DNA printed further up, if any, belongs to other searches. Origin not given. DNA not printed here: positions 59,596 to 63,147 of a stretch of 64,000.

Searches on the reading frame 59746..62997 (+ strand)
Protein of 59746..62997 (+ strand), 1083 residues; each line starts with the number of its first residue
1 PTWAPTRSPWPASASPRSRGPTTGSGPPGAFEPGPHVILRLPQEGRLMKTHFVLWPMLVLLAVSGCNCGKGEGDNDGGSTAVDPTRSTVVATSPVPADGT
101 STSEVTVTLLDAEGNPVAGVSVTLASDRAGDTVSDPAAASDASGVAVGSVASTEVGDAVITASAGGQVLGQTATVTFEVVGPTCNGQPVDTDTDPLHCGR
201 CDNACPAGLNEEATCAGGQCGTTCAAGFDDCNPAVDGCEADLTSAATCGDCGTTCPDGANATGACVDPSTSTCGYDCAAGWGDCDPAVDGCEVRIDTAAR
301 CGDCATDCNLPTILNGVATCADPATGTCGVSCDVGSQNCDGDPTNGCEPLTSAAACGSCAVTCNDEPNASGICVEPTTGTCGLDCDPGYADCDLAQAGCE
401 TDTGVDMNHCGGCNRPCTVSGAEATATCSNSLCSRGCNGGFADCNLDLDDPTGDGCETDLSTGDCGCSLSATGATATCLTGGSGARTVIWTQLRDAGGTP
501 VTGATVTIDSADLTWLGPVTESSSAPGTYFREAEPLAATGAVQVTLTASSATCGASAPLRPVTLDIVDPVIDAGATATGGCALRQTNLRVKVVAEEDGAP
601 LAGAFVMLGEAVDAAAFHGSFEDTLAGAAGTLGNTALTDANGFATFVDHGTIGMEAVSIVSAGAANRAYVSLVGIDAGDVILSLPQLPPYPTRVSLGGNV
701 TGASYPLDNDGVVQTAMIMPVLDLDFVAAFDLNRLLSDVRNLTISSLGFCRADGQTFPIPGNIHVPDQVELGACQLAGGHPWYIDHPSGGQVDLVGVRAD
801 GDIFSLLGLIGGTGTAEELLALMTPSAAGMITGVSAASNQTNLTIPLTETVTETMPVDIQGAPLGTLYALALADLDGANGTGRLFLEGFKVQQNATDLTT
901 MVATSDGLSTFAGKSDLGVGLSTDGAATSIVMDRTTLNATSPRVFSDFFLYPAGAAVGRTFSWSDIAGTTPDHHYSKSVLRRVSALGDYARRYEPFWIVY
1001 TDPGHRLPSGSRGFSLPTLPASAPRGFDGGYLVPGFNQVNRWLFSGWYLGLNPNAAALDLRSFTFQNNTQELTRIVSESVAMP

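Call 59: search_protein_families(library=pfam, proteins=[window:59746-62997:+], max_evalue=0.00001)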
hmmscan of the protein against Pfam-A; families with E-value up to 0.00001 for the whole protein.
window:59746-62997:+ (1083 aa): 2 families
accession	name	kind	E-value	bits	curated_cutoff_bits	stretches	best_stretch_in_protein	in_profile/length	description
PF02369.22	Big_1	-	2.7e-15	56.7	34.9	1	89-177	5-92/93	Bacterial Ig-like domain (group 1)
PF09134.16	Invasin_D3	-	7.6e-13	49.2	33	1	83-177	1-95/98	Invasin, domain 3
